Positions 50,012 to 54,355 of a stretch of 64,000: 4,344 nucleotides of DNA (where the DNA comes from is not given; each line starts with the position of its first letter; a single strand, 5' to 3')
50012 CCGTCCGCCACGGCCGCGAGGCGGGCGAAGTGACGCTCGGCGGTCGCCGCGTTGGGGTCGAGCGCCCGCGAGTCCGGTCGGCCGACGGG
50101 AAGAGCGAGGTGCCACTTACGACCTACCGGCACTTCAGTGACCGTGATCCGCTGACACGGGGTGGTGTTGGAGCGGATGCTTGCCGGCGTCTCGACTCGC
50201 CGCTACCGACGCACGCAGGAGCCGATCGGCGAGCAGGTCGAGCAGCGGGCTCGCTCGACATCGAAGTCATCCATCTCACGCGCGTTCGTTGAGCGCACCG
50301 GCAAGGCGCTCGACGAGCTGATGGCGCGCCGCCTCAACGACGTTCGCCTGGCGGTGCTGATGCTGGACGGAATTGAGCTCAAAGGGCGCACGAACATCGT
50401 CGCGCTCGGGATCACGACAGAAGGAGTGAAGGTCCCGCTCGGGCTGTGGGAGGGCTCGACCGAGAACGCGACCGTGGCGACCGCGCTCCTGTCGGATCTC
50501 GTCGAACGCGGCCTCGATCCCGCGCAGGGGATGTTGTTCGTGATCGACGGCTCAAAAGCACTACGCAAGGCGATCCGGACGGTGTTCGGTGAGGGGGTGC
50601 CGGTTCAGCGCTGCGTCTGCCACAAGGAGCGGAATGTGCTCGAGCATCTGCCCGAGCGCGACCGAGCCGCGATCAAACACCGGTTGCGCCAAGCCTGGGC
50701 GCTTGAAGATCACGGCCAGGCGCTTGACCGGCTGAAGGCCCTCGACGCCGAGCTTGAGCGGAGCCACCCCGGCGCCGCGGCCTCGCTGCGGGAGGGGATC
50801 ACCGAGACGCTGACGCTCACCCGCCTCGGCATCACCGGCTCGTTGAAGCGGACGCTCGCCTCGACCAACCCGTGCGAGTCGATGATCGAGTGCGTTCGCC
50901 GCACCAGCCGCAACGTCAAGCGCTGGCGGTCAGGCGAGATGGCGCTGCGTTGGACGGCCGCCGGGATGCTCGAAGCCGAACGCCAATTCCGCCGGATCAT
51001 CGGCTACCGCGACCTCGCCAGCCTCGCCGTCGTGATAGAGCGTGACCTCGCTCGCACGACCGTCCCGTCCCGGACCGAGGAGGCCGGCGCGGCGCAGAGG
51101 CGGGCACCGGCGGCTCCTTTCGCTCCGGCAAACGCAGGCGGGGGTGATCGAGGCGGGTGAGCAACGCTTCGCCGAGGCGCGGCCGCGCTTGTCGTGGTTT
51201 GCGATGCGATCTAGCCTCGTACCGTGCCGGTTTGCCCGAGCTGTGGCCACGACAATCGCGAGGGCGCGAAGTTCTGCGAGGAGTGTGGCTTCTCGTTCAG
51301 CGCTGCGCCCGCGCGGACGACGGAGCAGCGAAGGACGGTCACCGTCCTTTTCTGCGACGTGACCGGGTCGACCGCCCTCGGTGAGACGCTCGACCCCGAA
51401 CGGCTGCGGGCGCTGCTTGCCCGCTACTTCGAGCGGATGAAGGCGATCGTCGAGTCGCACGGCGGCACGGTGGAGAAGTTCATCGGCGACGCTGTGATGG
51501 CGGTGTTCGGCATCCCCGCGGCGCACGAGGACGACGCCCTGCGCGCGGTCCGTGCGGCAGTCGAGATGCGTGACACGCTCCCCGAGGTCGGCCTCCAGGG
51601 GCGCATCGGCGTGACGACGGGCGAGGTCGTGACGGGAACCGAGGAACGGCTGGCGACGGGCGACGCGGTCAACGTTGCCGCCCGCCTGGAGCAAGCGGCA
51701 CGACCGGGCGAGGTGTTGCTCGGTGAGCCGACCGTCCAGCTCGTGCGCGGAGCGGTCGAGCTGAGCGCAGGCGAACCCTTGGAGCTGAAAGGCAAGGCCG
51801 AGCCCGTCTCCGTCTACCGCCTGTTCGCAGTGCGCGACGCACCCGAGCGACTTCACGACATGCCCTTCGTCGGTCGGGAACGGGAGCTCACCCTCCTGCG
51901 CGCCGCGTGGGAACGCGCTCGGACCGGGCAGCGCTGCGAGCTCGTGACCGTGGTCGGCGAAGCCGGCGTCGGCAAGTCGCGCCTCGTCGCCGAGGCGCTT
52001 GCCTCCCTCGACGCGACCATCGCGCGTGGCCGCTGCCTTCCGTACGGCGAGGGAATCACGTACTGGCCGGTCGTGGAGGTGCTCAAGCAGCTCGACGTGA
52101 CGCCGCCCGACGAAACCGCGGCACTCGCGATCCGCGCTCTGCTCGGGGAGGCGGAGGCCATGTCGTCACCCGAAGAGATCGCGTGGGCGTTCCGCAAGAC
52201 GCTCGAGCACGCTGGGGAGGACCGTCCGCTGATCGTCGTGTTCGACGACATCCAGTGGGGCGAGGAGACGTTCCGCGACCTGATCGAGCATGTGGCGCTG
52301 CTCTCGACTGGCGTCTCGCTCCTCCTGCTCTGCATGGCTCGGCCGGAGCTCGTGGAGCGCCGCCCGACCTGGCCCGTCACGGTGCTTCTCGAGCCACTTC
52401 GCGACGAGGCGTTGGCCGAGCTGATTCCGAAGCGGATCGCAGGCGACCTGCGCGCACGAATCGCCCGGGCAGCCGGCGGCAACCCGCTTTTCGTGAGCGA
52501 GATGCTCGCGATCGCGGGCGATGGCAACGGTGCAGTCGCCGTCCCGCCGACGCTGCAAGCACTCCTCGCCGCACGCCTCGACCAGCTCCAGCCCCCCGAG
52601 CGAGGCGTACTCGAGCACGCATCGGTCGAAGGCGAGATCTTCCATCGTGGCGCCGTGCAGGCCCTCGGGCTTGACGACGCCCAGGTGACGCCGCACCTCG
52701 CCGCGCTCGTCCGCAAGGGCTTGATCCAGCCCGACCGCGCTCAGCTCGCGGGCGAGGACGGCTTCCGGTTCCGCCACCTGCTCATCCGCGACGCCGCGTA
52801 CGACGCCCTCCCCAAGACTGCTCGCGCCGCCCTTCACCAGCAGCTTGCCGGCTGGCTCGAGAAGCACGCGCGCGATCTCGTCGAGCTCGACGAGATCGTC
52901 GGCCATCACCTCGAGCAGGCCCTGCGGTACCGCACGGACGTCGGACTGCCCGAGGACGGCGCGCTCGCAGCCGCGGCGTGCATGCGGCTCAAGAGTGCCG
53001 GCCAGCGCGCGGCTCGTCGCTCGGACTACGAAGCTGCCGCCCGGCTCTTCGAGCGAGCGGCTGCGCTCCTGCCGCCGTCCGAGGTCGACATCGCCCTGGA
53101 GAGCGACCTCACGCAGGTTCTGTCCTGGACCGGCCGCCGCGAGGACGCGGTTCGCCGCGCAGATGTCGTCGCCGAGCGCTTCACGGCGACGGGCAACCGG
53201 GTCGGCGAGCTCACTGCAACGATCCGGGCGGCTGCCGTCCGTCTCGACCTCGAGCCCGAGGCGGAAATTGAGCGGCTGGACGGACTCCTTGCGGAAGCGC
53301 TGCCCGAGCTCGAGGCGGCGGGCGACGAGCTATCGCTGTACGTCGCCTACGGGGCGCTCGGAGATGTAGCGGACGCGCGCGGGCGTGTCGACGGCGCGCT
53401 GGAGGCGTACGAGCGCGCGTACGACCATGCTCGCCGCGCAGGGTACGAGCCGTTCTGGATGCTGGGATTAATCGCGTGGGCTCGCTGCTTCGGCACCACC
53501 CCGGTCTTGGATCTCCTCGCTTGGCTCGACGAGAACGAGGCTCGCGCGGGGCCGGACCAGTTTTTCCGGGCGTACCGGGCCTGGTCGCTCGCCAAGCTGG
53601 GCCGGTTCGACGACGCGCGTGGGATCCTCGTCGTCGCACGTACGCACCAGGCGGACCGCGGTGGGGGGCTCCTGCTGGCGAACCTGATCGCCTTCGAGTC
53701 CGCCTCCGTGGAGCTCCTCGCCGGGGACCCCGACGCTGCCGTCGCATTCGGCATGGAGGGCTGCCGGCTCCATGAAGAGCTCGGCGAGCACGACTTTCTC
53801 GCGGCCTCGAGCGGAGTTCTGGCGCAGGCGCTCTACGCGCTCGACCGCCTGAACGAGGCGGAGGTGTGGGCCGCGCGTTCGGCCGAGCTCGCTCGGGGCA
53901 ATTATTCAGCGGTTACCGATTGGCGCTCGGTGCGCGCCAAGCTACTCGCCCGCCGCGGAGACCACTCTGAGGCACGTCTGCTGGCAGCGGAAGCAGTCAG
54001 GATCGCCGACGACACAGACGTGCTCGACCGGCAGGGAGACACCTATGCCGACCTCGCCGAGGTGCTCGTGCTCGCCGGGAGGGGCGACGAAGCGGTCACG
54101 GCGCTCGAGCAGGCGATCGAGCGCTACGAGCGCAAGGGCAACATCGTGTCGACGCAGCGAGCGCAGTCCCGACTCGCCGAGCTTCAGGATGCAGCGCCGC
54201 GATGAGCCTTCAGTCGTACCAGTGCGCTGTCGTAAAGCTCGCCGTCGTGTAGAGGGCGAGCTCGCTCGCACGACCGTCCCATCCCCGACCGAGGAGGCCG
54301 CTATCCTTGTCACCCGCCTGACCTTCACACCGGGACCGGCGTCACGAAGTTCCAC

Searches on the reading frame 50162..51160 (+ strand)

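Call 57: search_protein_families(library=pfam, proteins=[window:50162-51160:+], max_evalue=0.001)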
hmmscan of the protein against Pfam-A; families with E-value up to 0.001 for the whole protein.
window:50162-51160:+ (332 aa): 1 family
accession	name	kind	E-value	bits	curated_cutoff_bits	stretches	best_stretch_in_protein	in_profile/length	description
PF00872.24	Transposase_mut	-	2.1e-35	122.8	21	1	1-276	106-376/379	Transposase, Mutator family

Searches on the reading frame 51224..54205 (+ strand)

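Call 57: search_protein_families(library=pfam, proteins=[window:51224-54205:+], max_evalue=0.001)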
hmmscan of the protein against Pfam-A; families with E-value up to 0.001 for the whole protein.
window:51224-54205:+ (993 aa): 10 families
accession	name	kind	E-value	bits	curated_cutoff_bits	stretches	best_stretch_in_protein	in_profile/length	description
PF13191.12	AAA_16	-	3.8e-24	86.5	32.6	1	214-362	1-160/167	AAA ATPase domain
PF00211.25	Guanylate_cyc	-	2.1e-21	76.8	21.9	1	34-194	4-176/183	Adenylate and Guanylate cyclase catalytic domain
PF13424.12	TPR_12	-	1.4e-10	41.6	30.1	1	904-969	9-76/77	Tetratricopeptide repeat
PF07719.23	TPR_2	-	5.3e-10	39.1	27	0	708-736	3-31/34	Tetratricopeptide repeat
PF13374.12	TPR_10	-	7.8e-07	29.4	27.5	0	939-970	3-34/42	Tetratricopeptide repeat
PF13240.11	Zn_Ribbon_1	-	1.9e-06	27.9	25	1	4-24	2-22/23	zinc-ribbon domain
PF13401.12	AAA_22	-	3.1e-05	24.7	27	1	237-368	4-120/130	AAA domain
PF12773.13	DZR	-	0.00023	21.7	27.3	1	4-25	1-22/45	Double zinc ribbon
PF14559.12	TPR_19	-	0.00028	21.6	25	0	599-653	4-55/68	Tetratricopeptide repeat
PF13248.11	Zn_ribbon_3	-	0.00033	20.4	27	1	3-22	4-23/26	zinc-ribbon domain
